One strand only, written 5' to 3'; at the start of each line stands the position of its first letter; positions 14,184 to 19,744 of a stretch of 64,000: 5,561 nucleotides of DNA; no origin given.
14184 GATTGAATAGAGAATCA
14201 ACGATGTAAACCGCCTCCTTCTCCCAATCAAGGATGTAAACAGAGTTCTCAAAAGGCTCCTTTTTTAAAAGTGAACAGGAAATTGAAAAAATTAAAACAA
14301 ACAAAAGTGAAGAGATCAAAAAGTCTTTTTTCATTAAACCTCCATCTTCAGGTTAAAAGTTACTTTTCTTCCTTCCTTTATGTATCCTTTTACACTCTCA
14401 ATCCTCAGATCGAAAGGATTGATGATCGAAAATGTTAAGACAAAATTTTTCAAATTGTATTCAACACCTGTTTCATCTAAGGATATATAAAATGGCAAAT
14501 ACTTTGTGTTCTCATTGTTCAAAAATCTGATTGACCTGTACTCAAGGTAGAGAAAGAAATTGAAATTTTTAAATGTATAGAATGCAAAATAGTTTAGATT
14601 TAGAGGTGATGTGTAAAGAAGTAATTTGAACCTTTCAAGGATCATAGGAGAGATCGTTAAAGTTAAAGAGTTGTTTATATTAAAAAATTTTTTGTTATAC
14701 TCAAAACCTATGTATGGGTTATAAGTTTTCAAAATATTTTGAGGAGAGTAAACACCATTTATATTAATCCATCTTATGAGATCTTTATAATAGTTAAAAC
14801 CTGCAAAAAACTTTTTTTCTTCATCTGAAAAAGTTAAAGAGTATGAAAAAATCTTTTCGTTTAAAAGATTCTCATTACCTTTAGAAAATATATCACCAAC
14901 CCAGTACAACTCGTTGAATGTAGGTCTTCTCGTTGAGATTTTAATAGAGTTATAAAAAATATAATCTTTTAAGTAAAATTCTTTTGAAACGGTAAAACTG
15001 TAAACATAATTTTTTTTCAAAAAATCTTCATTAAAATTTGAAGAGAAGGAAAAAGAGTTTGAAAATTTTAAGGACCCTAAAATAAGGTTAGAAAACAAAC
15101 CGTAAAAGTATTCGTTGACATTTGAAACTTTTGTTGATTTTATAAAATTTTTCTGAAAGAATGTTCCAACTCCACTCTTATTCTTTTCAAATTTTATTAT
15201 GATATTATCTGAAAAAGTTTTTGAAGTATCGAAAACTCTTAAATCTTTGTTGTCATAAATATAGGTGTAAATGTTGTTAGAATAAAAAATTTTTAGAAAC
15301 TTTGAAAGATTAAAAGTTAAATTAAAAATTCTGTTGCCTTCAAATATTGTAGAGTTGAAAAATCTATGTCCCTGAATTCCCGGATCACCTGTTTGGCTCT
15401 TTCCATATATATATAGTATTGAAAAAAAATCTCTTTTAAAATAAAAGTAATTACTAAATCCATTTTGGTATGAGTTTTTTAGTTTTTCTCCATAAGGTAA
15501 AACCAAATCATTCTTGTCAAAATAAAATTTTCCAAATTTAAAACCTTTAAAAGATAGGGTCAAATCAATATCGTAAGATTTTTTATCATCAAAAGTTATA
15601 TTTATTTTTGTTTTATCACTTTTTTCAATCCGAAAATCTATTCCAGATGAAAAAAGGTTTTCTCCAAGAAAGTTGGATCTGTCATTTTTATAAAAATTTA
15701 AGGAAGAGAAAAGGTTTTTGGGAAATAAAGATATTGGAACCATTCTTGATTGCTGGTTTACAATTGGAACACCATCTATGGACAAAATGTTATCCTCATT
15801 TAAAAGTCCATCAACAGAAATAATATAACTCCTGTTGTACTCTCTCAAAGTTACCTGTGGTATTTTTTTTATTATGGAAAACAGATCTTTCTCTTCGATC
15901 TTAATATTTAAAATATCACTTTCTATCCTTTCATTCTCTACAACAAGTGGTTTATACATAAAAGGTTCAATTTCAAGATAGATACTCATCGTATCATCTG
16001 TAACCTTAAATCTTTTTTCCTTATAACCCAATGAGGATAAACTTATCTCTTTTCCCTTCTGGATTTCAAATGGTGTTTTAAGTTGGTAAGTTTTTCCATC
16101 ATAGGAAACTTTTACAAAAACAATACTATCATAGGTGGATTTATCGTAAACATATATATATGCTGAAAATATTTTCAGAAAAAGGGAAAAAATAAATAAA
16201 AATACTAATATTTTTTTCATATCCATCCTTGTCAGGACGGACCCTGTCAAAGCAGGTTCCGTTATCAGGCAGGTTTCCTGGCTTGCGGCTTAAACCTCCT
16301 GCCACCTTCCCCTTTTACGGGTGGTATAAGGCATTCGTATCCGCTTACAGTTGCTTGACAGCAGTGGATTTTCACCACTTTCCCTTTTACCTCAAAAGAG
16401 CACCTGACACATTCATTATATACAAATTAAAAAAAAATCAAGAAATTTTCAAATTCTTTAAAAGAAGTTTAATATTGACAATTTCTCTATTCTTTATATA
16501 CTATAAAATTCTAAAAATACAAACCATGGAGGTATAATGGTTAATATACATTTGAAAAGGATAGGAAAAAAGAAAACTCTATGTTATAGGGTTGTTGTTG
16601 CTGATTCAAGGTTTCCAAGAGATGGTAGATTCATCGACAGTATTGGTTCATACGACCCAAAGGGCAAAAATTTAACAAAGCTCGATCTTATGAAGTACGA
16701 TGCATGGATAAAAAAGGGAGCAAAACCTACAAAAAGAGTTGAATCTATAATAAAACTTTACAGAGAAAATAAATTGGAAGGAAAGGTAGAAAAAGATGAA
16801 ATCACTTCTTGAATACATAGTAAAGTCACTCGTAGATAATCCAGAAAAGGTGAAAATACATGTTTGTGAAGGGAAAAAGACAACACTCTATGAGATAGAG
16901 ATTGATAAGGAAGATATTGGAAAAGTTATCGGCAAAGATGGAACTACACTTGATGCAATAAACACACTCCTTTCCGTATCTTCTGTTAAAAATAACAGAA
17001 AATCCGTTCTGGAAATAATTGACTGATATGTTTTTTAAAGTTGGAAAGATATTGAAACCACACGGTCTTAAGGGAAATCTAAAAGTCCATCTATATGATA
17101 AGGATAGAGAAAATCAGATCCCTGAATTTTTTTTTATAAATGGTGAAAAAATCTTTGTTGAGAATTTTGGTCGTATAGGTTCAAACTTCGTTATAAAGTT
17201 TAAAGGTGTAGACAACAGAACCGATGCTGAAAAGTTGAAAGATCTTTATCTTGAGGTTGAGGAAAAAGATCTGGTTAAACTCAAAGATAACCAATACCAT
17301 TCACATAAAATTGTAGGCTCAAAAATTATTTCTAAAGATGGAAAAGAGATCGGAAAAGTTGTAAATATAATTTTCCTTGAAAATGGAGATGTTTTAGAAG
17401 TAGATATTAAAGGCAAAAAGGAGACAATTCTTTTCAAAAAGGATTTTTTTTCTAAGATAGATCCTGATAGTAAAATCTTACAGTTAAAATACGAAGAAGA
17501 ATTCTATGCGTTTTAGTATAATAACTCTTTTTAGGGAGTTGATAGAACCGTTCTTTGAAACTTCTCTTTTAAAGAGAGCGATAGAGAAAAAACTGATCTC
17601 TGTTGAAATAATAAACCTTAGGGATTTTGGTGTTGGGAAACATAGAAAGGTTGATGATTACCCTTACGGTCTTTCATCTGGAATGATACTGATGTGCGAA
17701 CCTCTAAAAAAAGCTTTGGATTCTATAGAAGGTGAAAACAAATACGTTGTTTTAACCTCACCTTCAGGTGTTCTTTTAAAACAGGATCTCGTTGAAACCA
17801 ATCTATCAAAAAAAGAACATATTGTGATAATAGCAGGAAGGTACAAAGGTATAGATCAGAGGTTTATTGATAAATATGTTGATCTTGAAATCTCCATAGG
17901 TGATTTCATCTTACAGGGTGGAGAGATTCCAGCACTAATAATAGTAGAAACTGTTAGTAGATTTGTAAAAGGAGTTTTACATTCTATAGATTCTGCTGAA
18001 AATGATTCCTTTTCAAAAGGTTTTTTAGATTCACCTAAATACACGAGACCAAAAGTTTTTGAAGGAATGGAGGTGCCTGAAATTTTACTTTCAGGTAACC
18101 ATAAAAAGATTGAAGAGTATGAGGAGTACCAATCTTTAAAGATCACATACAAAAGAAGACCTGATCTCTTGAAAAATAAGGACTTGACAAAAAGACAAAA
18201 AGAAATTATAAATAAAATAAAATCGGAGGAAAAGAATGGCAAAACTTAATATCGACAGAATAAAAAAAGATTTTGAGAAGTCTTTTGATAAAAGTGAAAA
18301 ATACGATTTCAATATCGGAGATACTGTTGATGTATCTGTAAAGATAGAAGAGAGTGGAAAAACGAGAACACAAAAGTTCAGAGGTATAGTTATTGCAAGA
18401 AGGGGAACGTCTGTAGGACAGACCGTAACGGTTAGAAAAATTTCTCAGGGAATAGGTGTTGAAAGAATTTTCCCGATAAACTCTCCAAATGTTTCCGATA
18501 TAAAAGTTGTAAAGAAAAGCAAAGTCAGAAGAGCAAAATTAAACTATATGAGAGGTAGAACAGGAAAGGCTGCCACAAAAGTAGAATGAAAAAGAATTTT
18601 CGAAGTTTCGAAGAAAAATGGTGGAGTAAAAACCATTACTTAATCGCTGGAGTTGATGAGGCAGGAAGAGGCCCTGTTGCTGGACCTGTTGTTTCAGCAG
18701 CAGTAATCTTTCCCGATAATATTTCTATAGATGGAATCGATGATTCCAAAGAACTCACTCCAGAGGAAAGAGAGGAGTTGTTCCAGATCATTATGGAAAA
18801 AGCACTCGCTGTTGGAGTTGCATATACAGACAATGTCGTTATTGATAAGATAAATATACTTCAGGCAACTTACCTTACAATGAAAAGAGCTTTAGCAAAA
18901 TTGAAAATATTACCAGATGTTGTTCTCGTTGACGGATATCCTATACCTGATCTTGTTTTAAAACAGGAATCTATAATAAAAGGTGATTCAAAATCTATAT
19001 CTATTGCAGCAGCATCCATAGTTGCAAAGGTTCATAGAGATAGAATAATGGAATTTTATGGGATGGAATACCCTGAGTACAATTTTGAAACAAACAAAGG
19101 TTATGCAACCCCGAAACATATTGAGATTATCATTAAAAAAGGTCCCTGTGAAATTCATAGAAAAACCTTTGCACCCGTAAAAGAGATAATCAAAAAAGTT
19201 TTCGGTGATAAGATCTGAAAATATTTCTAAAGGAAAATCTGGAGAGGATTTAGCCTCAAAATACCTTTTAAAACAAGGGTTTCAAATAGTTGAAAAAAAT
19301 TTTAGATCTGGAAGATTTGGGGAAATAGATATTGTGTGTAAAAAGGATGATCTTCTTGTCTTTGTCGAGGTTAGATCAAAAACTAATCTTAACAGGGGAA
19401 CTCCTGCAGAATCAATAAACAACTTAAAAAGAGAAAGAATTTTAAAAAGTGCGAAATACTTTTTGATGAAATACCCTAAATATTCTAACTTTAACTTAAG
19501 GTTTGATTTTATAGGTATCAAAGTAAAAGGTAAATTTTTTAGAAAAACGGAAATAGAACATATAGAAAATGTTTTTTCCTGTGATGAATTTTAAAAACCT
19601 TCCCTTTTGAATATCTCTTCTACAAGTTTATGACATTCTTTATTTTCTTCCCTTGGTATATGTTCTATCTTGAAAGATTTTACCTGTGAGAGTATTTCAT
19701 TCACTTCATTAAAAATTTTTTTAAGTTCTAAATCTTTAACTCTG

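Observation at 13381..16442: Cobalamin riboswitch controlling a TonB-dependent-receptor-like protein translationally coupled to a lipoprotein: candidate outer-membrane B12 capture system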

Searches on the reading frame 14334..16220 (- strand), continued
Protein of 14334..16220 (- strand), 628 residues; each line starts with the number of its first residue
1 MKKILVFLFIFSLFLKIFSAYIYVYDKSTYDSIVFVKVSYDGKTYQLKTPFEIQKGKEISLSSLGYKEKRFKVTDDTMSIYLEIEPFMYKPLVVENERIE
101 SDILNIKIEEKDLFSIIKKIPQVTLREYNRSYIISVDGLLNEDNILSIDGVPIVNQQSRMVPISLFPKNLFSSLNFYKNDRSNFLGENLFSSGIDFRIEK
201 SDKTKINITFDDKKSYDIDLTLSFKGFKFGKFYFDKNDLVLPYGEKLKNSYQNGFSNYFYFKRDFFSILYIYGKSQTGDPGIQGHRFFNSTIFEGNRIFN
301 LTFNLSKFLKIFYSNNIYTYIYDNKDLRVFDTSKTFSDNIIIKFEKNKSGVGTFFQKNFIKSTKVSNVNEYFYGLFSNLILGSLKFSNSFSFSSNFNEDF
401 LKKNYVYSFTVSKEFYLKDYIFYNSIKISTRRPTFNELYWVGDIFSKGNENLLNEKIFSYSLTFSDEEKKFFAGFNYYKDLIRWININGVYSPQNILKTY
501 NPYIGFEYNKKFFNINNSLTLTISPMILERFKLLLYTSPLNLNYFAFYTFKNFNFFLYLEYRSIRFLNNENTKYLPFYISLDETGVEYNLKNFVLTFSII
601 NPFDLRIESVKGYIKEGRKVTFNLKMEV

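Call 42: search_protein_families(library=pfam, proteins=[L013:6693-7742:+, L012:6642-7637:+, L010:6624-7634:+, L009:7559-8575:+, L006:7872-8819:+, L013:4783-6681:+, L012:4690-6660:+, L009:5818-7545:+, L012:7664-10000:+, L013:7900-8865:+], max_evalue=0.1)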
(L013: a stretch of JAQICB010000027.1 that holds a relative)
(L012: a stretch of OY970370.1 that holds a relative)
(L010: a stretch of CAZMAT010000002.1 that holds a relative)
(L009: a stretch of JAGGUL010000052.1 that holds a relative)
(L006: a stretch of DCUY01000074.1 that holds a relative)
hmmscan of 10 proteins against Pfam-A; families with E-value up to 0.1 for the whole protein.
L013:6693-7742:+ (349 aa): 3 families
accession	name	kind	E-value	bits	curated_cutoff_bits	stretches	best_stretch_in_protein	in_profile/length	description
PF16819.11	DUF5074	-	2.1e-10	40.6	27.2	1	36-342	2-342/353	Domain of unknown function (DUF5074)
PF21783.3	YNCE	-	0.011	15.5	27.1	1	85-229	81-222/339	YNCE-like beta-propeller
PF13964.12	Kelch_6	-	0.097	13.2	25.3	0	120-144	6-33/50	Kelch motif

L012:6642-7637:+ (331 aa): 2 families
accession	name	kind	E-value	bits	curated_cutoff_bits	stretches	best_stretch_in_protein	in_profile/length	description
PF21783.3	YNCE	-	0.0085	15.9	27.1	0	65-151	196-284/339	YNCE-like beta-propeller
PF19755.4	DUF6242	-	0.077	13.3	29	0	72-127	148-203/217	Domain of unknown function (DUF6242)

L010:6624-7634:+ (336 aa): 1 family
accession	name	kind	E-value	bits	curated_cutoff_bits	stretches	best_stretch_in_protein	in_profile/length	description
PF20898.2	P_T4SS_TraN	-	0.058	14.1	27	0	9-32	1-24/59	P-type Type IV secretion system, TraN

L009:7559-8575:+ (338 aa): 4 families
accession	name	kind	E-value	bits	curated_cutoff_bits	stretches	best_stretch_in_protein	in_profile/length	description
PF16819.11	DUF5074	-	0.02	14.4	27.2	0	20-183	64-217/353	Domain of unknown function (DUF5074)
PF02239.22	Cytochrom_D1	-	0.046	12.7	25.5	0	171-214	56-97/368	Cytochrome D1 heme domain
PF25174.1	Beta-prop_THOC3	-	0.05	13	305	1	37-136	23-122/272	THOC3 beta-propeller domain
PF13964.12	Kelch_6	-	0.095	13.2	25.3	0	149-181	7-37/50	Kelch motif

L006:7872-8819:+ (315 aa): 2 families
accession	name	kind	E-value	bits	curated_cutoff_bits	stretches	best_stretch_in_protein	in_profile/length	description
PF16819.11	DUF5074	-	0.00018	21.1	27.2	1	56-180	97-221/353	Domain of unknown function (DUF5074)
PF05096.18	Glu_cyclase_2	-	0.024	14.5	22.3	1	26-138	92-204/249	Glutamine cyclotransferase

L013:4783-6681:+ (632 aa): 1 family
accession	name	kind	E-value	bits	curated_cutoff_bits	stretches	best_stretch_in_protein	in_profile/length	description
PF07715.20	Plug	-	2.4e-09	38.1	23.9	1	58-145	21-107/107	TonB-dependent Receptor Plug Domain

L012:4690-6660:+ (656 aa): 3 families
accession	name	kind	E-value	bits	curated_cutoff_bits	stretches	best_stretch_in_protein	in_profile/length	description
PF00593.30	TonB_dep_Rec_b-barrel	-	3.4e-24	87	27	1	437-628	235-436/436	TonB dependent receptor-like, beta-barrel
PF07715.20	Plug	-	0.00055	20.9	23.9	1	136-209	32-106/107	TonB-dependent Receptor Plug Domain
PF13620.12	CarboxypepD_reg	-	0.0028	18.4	32.3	1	24-83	4-74/82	Carboxypeptidase regulatory-like domain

L009:5818-7545:+ (575 aa): 2 families
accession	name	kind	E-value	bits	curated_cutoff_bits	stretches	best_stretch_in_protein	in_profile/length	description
PF00593.30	TonB_dep_Rec_b-barrel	-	7.6e-20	72.6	27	1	350-535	218-428/436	TonB dependent receptor-like, beta-barrel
PF07715.20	Plug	-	1.4e-11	45.2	23.9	1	62-133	33-107/107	TonB-dependent Receptor Plug Domain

L012:7664-10000:+ (778 aa): 6 families
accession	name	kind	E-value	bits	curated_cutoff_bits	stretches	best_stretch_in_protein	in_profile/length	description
PF13692.12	Glyco_trans_1_4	-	1.2e-32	113.5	27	1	608-744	3-142/142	Glycosyl transferases group 1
PF00534.26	Glycos_transf_1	-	1.8e-29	102.9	26.4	1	608-757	17-171/172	Glycosyl transferases group 1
PF13439.12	Glyco_transf_4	-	5.4e-21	75.8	28.5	1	417-585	2-169/170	Glycosyltransferase Family 4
PF13579.12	Glyco_trans_4_4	-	2e-13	51.4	29.7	1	418-581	2-158/158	Glycosyl transferase 4-like domain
PF20706.3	GT4-conflict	-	3.9e-07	29.8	26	1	670-770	273-384/385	Family 4 Glycosyltransferase in conflict systems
PF13524.12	Glyco_trans_1_2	-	0.00034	21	25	1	655-760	18-130/144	Glycosyl transferase-like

L013:7900-8865:+ (321 aa): 4 families
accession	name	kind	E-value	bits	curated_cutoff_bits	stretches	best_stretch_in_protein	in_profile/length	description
PF04055.27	Radical_SAM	-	5e-11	43.5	29.5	1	12-127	4-116/166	Radical SAM superfamily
PF13353.11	Fer4_12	-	0.00024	21.9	22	1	14-110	14-113/137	4Fe-4S single cluster domain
PF13186.11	SPASM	-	0.028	15.1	21.5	1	228-263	8-50/67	Iron-sulfur cluster-binding domain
PF07905.16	PucR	-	0.069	13.9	33.5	0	81-125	42-88/118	Purine catabolism regulatory protein-like family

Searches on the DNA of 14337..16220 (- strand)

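Call 19: search_rna_families(sources=[L001, L002, L003, L004, L005, L006, L007, L008, L009, L010, L011], threshold=gathering)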
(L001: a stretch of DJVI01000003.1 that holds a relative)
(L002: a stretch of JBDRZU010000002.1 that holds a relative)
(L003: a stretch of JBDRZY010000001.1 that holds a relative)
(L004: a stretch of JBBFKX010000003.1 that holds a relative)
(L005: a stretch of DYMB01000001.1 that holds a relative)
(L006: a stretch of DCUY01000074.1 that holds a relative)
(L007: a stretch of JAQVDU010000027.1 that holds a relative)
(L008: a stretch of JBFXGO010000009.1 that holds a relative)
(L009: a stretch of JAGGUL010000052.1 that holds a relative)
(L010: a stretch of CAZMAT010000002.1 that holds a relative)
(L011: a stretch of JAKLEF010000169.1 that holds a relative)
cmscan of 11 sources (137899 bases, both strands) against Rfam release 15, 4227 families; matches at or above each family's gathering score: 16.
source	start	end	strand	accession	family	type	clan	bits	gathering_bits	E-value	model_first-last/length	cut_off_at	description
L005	5784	5957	+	RF00174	Cobalamin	Cis-reg; riboswitch;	CL00101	105.3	31.5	5.4e-25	1-189/189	no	Cobalamin riboswitch aptamer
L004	5794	5964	+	RF00174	Cobalamin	Cis-reg; riboswitch;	CL00101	100.2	31.5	1.5e-23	1-189/189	no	Cobalamin riboswitch aptamer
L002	5797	5967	+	RF00174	Cobalamin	Cis-reg; riboswitch;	CL00101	96.5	31.5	1.8e-22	1-189/189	no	Cobalamin riboswitch aptamer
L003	5797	5967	+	RF00174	Cobalamin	Cis-reg; riboswitch;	CL00101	95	31.5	4.7e-22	1-189/189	no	Cobalamin riboswitch aptamer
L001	5799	5970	+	RF00174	Cobalamin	Cis-reg; riboswitch;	CL00101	94.8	31.5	5.5e-22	1-189/189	no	Cobalamin riboswitch aptamer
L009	5575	5752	+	RF00174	Cobalamin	Cis-reg; riboswitch;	CL00101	94.7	31.5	5.9e-22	1-189/189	no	Cobalamin riboswitch aptamer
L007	1529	1698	+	RF00174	Cobalamin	Cis-reg; riboswitch;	CL00101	88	31.5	4.9e-20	1-189/189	no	Cobalamin riboswitch aptamer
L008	5797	5963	+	RF00174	Cobalamin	Cis-reg; riboswitch;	CL00101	84.5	31.5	4.9e-19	1-189/189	no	Cobalamin riboswitch aptamer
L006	5777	5943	+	RF00174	Cobalamin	Cis-reg; riboswitch;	CL00101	84.3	31.5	5.5e-19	1-189/189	no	Cobalamin riboswitch aptamer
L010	4477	4598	+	RF00174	Cobalamin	Cis-reg; riboswitch;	CL00101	77.7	31.5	4.4e-17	45-169/189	no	Cobalamin riboswitch aptamer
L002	1311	1384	+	RF00005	tRNA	Gene; tRNA;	CL00001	74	29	5.3e-14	1-71/71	no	tRNA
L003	1311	1384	+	RF00005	tRNA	Gene; tRNA;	CL00001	74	29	5.3e-14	1-71/71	no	tRNA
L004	1303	1376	+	RF00005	tRNA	Gene; tRNA;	CL00001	74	29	5.3e-14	1-71/71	no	tRNA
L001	1315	1388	+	RF00005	tRNA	Gene; tRNA;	CL00001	73.9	29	5.5e-14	1-71/71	no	tRNA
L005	1288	1361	+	RF00005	tRNA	Gene; tRNA;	CL00001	72.6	29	1.3e-13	1-71/71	no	tRNA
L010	10175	10248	-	RF00005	tRNA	Gene; tRNA;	CL00001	66.5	29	6.3e-12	1-71/71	no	tRNA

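Call 45: search_rna_families(sources=[L012, L013, L014], threshold=gathering)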
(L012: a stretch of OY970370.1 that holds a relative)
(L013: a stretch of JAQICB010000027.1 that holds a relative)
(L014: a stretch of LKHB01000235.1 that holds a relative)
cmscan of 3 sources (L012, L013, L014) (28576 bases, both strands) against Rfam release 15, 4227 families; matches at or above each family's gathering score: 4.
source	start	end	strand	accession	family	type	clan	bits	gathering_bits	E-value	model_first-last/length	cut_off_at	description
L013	4546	4748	+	RF00174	Cobalamin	Cis-reg; riboswitch;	CL00101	86.9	31.5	2e-20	1-189/189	no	Cobalamin riboswitch aptamer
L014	724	917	+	RF00174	Cobalamin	Cis-reg; riboswitch;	CL00101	82.9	31.5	2.9e-19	1-189/189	no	Cobalamin riboswitch aptamer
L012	4449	4628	+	RF00174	Cobalamin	Cis-reg; riboswitch;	CL00101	82.7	31.5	3.3e-19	1-189/189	no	Cobalamin riboswitch aptamer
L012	10646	10719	-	RF00005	tRNA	Gene; tRNA;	CL00001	66.5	29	1.3e-12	1-71/71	no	tRNA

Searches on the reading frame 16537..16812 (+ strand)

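Call 78: search_protein_families(library=pfam, proteins=[window:16537-16812:+], max_evalue=0.00001)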
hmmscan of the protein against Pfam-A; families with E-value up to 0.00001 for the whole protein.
window:16537-16812:+ (91 aa): 1 family
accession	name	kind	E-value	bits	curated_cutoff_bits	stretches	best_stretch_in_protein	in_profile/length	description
PF00886.24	Ribosomal_S16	-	9e-20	70.8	27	1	8-65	1-62/62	Ribosomal protein S16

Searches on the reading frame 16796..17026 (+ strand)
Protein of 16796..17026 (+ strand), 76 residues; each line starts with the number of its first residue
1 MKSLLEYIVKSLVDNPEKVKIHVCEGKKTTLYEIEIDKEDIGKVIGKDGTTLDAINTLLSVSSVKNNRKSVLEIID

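Call 78: search_protein_families(library=pfam, proteins=[window:16796-17026:+], max_evalue=0.00001)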
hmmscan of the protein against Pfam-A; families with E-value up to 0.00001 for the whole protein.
window:16796-17026:+ (76 aa): 1 family
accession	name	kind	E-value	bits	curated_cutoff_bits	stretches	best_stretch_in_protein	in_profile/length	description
PF13083.13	KH_KhpA-B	-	3.9e-21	75.2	32.1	1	2-74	1-73/73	KhpA/KhpB, KH domain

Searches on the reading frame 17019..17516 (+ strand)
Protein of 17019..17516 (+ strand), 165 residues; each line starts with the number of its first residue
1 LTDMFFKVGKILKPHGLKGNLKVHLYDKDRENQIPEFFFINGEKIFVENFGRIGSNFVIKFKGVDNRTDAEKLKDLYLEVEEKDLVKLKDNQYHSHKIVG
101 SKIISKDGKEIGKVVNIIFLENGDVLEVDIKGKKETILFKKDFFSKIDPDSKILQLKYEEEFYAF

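Call 78: search_protein_families(library=pfam, proteins=[window:17019-17516:+], max_evalue=0.00001)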
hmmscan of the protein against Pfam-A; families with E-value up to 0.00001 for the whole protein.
window:17019-17516:+ (165 aa): 3 families
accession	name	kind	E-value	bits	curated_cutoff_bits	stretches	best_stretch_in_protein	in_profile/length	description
PF01782.24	RimM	-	6.3e-16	58.8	23.5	1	8-83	2-83/84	RimM N-terminal domain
PF05239.21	PRC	-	8.2e-08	32.6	21.2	1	91-135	2-47/78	PRC-barrel domain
PF24986.1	PRC_RimM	-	8.5e-06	25.8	27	0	96-159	2-66/69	RimM PRC barrel domain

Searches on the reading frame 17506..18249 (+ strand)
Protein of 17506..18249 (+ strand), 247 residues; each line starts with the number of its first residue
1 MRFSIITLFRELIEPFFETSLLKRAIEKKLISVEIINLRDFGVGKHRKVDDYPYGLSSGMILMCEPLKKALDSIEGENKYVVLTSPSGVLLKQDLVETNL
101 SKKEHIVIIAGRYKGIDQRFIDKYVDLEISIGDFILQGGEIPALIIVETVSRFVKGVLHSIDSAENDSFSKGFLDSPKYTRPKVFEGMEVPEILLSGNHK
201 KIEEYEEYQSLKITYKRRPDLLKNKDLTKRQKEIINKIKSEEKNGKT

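Call 78: search_protein_families(library=pfam, proteins=[window:17506-18249:+], max_evalue=0.00001)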
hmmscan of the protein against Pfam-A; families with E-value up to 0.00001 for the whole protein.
window:17506-18249:+ (247 aa): 1 family
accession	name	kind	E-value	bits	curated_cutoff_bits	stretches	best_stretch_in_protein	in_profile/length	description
PF01746.26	tRNA_m1G_MT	-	7e-54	183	27.3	1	23-219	2-195/195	tRNA (Guanine-1)-methyltransferase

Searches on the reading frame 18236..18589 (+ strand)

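Call 78: search_protein_families(library=pfam, proteins=[window:18236-18589:+], max_evalue=0.00001)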
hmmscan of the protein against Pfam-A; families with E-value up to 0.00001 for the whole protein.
window:18236-18589:+ (117 aa): 1 family
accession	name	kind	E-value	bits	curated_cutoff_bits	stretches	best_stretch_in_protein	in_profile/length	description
PF01245.26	Ribosomal_L19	-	2.7e-38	130.8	22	1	11-113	4-106/111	Ribosomal protein L19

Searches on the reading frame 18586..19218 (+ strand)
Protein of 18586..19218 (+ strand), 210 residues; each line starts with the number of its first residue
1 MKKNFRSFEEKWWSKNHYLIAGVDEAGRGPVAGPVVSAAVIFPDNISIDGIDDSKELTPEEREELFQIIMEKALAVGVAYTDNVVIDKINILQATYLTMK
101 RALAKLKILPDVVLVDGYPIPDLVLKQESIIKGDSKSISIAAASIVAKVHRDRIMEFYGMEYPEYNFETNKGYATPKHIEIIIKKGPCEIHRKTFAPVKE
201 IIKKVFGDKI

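Call 78: search_protein_families(library=pfam, proteins=[window:18586-19218:+], max_evalue=0.00001)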
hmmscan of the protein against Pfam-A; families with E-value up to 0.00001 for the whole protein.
window:18586-19218:+ (210 aa): 1 family
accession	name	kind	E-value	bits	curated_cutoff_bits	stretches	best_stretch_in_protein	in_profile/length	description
PF01351.25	RNase_HII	-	2.9e-42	145.3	25.8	1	21-197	1-198/199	Ribonuclease HII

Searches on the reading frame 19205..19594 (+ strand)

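Call 78: search_protein_families(library=pfam, proteins=[window:19205-19594:+], max_evalue=0.00001)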
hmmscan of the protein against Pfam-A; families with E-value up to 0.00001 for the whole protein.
window:19205-19594:+ (129 aa): 1 family
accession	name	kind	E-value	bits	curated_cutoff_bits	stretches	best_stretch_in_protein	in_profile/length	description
PF02021.23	UPF0102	-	7.9e-25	87.5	23.6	1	13-105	1-80/80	Uncharacterised protein family UPF0102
